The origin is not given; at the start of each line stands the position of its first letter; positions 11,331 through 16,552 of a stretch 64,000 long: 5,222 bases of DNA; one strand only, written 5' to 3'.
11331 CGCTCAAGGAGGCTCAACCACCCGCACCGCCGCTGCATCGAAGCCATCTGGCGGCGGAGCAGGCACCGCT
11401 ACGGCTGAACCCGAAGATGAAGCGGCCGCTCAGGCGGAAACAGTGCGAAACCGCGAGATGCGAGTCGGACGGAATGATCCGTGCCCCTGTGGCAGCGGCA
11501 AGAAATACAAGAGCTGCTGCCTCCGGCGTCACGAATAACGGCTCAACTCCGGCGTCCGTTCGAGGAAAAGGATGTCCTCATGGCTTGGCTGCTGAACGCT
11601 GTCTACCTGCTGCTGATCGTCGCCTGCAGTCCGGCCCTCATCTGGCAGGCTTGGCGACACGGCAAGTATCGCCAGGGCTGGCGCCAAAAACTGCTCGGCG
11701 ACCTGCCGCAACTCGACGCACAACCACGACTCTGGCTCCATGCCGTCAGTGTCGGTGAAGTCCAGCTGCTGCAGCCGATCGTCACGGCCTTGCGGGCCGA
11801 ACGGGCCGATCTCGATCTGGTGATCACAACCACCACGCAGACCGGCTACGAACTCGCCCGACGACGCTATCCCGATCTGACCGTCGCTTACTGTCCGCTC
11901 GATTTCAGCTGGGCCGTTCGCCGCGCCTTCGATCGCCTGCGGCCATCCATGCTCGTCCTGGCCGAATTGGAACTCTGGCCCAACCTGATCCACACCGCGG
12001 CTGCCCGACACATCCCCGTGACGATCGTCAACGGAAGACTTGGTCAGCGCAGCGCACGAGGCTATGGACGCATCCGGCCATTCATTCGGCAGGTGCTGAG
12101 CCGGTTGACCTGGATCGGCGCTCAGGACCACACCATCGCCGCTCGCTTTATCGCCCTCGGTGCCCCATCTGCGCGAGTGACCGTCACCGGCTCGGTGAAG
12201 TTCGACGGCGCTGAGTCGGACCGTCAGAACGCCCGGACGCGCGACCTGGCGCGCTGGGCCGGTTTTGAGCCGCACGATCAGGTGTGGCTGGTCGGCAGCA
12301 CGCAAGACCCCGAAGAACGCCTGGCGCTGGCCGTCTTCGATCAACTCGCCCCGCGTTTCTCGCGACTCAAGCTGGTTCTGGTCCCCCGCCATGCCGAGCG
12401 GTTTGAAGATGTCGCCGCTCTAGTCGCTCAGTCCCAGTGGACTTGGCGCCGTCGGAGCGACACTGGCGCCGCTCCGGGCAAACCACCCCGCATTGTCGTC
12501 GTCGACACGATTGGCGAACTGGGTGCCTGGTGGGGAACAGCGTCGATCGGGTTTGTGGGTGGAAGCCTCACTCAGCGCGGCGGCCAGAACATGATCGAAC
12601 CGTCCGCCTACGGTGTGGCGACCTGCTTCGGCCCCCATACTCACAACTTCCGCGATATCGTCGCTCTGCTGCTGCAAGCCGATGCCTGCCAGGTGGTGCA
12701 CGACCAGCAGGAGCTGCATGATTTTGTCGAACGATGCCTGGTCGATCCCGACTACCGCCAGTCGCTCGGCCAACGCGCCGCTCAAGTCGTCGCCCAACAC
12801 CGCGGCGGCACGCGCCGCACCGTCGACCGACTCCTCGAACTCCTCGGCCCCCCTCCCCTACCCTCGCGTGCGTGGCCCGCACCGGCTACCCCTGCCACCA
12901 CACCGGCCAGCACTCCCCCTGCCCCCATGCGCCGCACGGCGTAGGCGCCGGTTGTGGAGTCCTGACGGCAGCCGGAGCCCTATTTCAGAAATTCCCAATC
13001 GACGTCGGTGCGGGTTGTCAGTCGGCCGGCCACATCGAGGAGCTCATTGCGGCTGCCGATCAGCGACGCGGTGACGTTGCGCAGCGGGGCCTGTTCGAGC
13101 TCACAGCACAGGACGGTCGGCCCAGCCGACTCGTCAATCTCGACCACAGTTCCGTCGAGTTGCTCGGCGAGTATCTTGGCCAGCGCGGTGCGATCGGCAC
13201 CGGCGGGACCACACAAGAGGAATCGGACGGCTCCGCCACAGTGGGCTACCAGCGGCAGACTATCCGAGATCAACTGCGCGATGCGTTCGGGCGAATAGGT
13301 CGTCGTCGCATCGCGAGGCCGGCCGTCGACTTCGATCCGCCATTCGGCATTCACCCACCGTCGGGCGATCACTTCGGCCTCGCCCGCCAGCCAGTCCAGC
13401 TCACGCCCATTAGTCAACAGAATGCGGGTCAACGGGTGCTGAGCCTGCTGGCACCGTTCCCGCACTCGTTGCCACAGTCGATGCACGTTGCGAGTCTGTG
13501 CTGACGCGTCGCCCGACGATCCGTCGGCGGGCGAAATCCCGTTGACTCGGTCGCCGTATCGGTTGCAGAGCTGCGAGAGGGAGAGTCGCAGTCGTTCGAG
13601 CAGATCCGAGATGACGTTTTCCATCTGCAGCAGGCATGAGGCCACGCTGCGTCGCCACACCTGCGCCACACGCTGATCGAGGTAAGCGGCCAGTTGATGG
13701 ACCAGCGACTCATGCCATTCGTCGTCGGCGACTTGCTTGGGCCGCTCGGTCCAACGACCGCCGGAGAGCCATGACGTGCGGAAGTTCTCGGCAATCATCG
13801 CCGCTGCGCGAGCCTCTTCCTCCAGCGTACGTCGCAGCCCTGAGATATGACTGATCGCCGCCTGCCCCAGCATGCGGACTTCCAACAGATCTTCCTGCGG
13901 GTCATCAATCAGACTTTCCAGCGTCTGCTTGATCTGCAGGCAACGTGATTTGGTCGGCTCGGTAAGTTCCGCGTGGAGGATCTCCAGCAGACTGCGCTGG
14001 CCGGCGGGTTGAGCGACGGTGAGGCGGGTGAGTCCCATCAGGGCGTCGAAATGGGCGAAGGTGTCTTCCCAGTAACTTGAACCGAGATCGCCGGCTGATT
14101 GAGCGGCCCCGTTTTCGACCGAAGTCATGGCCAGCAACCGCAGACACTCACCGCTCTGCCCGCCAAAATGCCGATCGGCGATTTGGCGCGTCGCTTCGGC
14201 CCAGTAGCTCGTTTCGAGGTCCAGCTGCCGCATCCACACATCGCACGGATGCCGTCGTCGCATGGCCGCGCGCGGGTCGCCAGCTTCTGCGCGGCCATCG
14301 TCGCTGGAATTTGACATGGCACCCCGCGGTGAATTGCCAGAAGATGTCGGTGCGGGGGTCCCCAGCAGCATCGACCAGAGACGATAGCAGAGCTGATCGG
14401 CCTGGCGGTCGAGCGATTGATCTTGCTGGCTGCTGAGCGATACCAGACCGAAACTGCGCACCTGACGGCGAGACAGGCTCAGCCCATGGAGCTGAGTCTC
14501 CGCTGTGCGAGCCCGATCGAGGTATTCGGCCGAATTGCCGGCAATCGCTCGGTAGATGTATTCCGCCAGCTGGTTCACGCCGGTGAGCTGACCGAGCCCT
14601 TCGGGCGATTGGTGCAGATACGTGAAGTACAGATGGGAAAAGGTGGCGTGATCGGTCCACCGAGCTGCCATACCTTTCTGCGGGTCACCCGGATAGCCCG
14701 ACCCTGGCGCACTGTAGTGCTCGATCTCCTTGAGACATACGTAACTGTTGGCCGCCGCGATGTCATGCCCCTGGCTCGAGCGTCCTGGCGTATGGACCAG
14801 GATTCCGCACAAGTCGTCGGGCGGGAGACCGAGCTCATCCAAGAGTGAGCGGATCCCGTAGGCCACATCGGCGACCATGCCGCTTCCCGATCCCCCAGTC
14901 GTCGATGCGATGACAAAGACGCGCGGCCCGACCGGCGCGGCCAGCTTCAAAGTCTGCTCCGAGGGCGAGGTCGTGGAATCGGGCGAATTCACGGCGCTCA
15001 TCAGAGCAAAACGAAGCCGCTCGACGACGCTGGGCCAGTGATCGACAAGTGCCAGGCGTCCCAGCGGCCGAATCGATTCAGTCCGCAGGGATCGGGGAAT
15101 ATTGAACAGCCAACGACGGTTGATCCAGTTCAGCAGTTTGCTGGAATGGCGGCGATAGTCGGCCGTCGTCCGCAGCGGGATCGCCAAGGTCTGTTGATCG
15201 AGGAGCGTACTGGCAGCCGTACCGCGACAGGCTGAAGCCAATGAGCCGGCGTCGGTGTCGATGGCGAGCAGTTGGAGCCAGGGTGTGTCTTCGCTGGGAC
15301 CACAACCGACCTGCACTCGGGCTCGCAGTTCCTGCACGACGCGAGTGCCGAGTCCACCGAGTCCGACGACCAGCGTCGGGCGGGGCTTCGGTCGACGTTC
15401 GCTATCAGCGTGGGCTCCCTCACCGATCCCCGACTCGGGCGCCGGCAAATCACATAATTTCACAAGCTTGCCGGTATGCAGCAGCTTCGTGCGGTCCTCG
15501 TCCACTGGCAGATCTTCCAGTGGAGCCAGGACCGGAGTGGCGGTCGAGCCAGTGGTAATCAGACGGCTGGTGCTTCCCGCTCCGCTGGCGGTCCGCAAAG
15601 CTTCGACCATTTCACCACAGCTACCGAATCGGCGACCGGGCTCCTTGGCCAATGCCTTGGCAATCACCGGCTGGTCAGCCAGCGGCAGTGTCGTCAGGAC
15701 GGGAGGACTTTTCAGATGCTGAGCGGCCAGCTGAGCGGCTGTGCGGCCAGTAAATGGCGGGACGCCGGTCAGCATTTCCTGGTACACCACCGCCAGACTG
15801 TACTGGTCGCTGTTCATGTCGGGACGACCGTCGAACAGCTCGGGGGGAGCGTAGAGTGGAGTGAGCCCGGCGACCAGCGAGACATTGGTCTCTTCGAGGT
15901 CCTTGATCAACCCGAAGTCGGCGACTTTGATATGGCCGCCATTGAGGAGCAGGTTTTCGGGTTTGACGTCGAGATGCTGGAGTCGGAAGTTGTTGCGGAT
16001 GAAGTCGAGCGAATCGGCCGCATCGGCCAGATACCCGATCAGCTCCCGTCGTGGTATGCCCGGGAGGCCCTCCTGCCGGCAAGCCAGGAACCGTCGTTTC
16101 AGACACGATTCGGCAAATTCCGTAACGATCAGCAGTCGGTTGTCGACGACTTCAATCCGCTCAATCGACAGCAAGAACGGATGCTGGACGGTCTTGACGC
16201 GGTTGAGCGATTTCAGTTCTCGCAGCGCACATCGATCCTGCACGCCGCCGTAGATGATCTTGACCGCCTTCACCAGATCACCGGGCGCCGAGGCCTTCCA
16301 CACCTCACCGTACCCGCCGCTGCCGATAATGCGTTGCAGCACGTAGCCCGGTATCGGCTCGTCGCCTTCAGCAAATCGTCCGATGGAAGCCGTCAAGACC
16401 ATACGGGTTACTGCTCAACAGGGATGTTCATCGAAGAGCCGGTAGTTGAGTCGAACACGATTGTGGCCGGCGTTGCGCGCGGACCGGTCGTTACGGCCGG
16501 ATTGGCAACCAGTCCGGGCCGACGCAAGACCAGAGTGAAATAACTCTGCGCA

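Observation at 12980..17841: Operon of an AAA+ ATPase and a Ser/Thr kinase fused to a tubulin/FtsZ-like GTPase-signature domain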

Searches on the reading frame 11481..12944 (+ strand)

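Call 36: search_protein_families(library=pfam, proteins=[window:11481-12944:+], max_evalue=0.001)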
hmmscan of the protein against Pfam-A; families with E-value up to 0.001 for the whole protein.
window:11481-12944:+ (487 aa): 1 family
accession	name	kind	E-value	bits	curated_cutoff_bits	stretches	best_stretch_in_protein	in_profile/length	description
PF04413.22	Glycos_transf_N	-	3.1e-60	203.2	23.9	1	67-242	3-178/179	3-Deoxy-D-manno-octulosonic-acid transferase (kdotransferase)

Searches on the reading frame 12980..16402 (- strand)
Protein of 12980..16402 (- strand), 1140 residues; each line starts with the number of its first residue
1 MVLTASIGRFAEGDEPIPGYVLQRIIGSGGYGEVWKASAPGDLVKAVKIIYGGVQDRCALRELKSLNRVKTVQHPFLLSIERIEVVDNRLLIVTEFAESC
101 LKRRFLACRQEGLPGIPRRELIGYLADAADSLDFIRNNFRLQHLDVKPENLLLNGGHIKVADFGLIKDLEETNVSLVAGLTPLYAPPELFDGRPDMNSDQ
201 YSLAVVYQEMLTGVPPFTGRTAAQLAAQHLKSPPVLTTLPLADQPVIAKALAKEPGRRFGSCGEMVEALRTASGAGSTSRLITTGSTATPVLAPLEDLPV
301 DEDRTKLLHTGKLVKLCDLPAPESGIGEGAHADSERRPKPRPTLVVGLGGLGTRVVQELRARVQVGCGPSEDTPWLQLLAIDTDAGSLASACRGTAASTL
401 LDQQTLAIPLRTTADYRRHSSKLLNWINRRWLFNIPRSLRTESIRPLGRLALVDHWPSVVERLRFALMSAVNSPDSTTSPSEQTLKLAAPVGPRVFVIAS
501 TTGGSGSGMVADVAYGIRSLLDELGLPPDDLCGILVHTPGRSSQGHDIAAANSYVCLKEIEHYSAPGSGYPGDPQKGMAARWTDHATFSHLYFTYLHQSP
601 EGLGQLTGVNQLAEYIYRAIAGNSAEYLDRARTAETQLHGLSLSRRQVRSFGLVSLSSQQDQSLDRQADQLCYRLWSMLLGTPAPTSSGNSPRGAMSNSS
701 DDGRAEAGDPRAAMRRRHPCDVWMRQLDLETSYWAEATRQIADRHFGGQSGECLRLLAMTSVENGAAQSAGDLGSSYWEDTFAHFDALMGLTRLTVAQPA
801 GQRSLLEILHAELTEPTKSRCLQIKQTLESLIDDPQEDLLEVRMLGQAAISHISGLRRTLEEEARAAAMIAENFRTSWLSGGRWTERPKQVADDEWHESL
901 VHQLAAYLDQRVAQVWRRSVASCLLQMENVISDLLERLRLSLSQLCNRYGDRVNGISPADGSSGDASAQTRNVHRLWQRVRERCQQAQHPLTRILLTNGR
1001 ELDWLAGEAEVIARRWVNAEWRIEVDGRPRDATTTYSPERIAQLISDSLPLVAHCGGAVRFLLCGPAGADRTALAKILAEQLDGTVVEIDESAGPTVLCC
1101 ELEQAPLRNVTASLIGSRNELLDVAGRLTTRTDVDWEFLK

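Call 3: search_protein_families(library=pfam, proteins=[window:12980-16402:-], max_evalue=1)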
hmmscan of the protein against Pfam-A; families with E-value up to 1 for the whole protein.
window:12980-16402:- (1140 aa): 4 families
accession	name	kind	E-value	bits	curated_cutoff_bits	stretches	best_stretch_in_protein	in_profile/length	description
PF13809.12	Tubulin_2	-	1.7e-28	100.3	27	1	344-626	1-297/356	Tubulin like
PF00069.31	Pkinase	-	3.2e-26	92.7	31.7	1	20-232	1-212/263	Protein kinase domain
PF07714.23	PK_Tyr_Ser-Thr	-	1.3e-17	64.4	23.1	1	22-228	3-216/258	Protein tyrosine and serine/threonine kinase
PF03542.21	Tuberin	-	0.12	12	27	1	893-945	225-277/347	Tuberin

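Call 4: search_protein_families(library=ncbifam, proteins=[window:12980-16402:-], max_evalue=1)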
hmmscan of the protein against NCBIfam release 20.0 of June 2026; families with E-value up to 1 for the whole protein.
window:12980-16402:- (1140 aa): 6 families
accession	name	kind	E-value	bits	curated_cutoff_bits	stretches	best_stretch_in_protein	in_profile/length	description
NF033483.0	PknB_PASTA_kin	equivalog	4.2e-25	88.8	450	1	20-292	9-291/563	Stk1 family PASTA domain-containing Ser/Thr kinase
NF052427.1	StpK7MSMEG_1200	equivalog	7.9e-22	77.4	900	1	18-278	7-274/601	serine/threonine protein kinase StpK7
NF047741.1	antiphage_MADS6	equivalog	3.8e-19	68.7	460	2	125-302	305-491/612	methylation-associated defense system protein kinase MAD6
NF053615.1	SerThrKinAfsKStmc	equivalog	1.1e-05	24.3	1300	1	127-258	120-254/809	protein serine/threonine kinase AfsK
NF043056.1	T4SS_LegK1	equivalog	0.0023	16.6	550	1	141-206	210-279/516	Dot/Icm T4SS effector kinase LegK1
NF009651.0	PRK13184.1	equivalog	0.029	12.3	839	1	181-270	194-288/932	serine/threonine-protein kinase PknD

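Call 5: search_protein_families(library=padloc, proteins=[window:12980-16402:-], max_evalue=1)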
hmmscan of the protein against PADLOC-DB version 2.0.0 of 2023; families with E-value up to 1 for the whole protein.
window:12980-16402:- (1140 aa): 27 families (the best 25 are shown)
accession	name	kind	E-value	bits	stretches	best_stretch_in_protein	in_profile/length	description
PDLC04053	PD-T4-6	-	7.5e-35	118.9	1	18-280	9-279/311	-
PDLC04138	mad6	-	6.6e-34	115.8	1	20-255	53-297/659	mads_6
PDLC04043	PD-T4-6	-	9e-32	108.7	1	20-295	17-297/452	-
PDLC04042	PD-T4-6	-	3.2e-31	107.1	1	19-273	10-273/292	-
PDLC04054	PD-T4-6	-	2.2e-29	101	1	17-292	9-296/347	-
PDLC04041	PD-T4-6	-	4.6e-28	96.6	1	20-281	30-302/443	-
PDLC04039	PD-T4-6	-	2.5e-27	94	1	19-273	15-276/458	-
PDLC04047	PD-T4-6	-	1e-25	88.6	1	20-272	12-272/327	-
PDLC04060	PD-T4-6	-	5.8e-23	79.5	1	20-273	10-270/486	-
PDLC04061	PD-T4-6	-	2.9e-22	77.9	1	141-294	141-301/510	-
PDLC04052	PD-T4-6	-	2.1e-21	74.7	1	90-291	88-296/496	-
PDLC04048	PD-T4-6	-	3.3e-21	74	1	22-272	14-272/354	-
PDLC04057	PD-T4-6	-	5.1e-19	66.6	1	20-278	10-276/443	-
PDLC04040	PD-T4-6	-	6.9e-19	66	1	140-279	122-272/547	-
PDLC03920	MkoA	-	9.6e-15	51.9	1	28-272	17-277/1112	-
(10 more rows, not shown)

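Call 7: search_solved_structures(query=window:12980-16402:-, max_evalue=1, show_alignments=0)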
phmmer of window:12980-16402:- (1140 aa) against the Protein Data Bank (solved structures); distinct sequences matched with E-value up to 1: 1824 (the best 60 are shown).
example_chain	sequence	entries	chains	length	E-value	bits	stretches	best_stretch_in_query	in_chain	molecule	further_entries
7naa_A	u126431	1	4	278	3.7e-24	87.9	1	11-269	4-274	Non-specific serine/threonine protein kinase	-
3f69_A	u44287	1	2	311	8.3e-22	80.1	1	20-292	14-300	Serine/threonine-protein kinase pknB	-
3ori_A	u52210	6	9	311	2.1e-21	78.8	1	20-292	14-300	Serine/threonine protein kinase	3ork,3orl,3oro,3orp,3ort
6fdy_U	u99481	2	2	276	2.2e-21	78.7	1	15-259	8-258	Serine/threonine-protein kinase ULK3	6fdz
3f61_A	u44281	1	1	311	4e-21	77.8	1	20-292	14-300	Serine/threonine-protein kinase pknB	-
3orm_A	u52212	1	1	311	7e-21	77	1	20-292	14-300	Serine/threonine protein kinase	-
1mru_A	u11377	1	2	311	7.7e-21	76.9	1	20-292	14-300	Probable serine/threonine-protein kinase pknB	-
6i2p_A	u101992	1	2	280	1.9e-20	75.6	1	20-266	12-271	Serine/threonine-protein kinase PknB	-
5u94_A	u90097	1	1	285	2.7e-20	75.1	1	20-267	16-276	Serine/threonine-protein kinase PknB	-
6b2p_A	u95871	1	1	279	3.4e-20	74.8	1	20-266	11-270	Serine/threonine-protein kinase PknB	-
1o6y_A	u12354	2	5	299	4.1e-20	74.5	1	20-266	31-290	SERINE/THREONINE-PROTEIN KINASE PKNB | Probable serine/threonine-protein kinase pknB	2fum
7pue_A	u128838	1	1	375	1.2e-17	66.4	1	22-267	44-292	Serine/threonine-protein kinase Sgk1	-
9ymt_A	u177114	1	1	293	1.2e-17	66.3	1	26-270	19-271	Serine/Threonine Kinase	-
4eqm_A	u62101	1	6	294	1.2e-17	66.3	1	26-270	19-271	Protein kinase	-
2r5t_A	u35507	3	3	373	2e-17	65.6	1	22-267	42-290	Serine/threonine-protein kinase Sgk1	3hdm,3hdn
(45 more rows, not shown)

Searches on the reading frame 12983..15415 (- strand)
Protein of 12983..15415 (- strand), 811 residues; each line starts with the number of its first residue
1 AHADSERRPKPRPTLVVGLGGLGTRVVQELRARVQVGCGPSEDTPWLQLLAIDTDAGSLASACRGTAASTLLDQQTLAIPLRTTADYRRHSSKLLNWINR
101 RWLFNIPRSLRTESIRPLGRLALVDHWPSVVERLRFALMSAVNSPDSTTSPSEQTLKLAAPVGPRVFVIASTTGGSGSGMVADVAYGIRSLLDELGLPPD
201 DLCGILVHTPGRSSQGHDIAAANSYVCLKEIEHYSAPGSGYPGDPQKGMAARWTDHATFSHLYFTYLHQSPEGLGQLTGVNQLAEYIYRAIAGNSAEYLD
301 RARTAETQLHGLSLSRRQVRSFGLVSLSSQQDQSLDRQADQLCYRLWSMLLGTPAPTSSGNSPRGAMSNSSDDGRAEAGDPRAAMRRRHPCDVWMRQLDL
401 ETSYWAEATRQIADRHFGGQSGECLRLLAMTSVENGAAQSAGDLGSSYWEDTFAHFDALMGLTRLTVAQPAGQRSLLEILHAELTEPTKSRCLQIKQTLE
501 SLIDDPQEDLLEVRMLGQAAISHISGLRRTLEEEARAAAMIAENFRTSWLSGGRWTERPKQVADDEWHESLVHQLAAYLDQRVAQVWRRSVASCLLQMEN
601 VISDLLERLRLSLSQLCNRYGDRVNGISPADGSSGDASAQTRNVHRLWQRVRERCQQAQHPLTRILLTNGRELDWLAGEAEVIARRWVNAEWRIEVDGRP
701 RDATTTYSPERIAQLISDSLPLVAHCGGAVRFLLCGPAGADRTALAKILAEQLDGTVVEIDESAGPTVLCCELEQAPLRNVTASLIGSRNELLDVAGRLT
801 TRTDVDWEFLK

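Call 17: find_homologous_proteins(query=window:12983-15415:-, max_evalue=0.00001)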
Query window:12983-15415:- (811 aa): 320 proteins with E <= 0.00001 among 8000 candidates; the best 120 are listed.
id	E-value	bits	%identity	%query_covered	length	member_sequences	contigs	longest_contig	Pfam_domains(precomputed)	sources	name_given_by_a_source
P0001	0.0e+0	1743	95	100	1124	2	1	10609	PF07714.24,PF00069.32,PF13809.13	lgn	-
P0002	4.8e-263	893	54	99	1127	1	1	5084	PF07714.24,PF00069.32,PF13809.13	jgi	jgi:serine/threonine protein kinase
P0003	4.1e-84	301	40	43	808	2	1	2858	PF13809.13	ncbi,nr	ncbi:MAG TPA: tubulin-like doman-containing protein, partial [Pirellulaceae bacterium]|nr:tubulin-li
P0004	6.7e-83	297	40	43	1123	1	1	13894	PF07714.24,PF00069.32,PF13809.13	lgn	-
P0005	3.6e-82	295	30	98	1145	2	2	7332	PF07714.24,PF00069.32,PF13809.13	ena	-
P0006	8.2e-80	287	41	41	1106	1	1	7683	PF07714.24,PF00069.32,PF13809.13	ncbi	-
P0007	3.1e-79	285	39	41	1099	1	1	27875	PF07714.24,PF00069.32,PF13809.13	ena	-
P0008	4.0e-79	285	39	42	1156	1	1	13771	PF07714.24,PF00069.32,PF13809.13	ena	-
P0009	6.7e-79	284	29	98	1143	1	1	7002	PF07714.24,PF00069.32,PF13809.13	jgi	jgi:hypothetical protein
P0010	7.8e-79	284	38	44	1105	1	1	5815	PF07714.24,PF00069.32,PF13809.13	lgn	-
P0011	2.0e-78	283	41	39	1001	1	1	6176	PF00069.32,PF13809.13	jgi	jgi:hypothetical protein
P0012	2.8e-78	282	43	41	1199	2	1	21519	PF07714.24,PF00069.32,PF13809.13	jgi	jgi:serine/threonine protein kinase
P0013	3.4e-78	282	40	41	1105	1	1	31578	PF07714.24,PF00069.32,PF13809.13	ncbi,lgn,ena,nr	ncbi:MAG: protein kinase [Planctomycetota bacterium]|nr:protein kinase [Planctomycetota bacterium]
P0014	5.4e-78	281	28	99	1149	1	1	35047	PF07714.24,PF00069.32,PF13809.13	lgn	-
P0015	1.2e-77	280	29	98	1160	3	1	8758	PF07714.24,PF00069.32,PF13809.13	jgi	jgi:serine/threonine protein kinase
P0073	5.9e-67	245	37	46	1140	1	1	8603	PF07714.24,PF00069.32,PF13809.13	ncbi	-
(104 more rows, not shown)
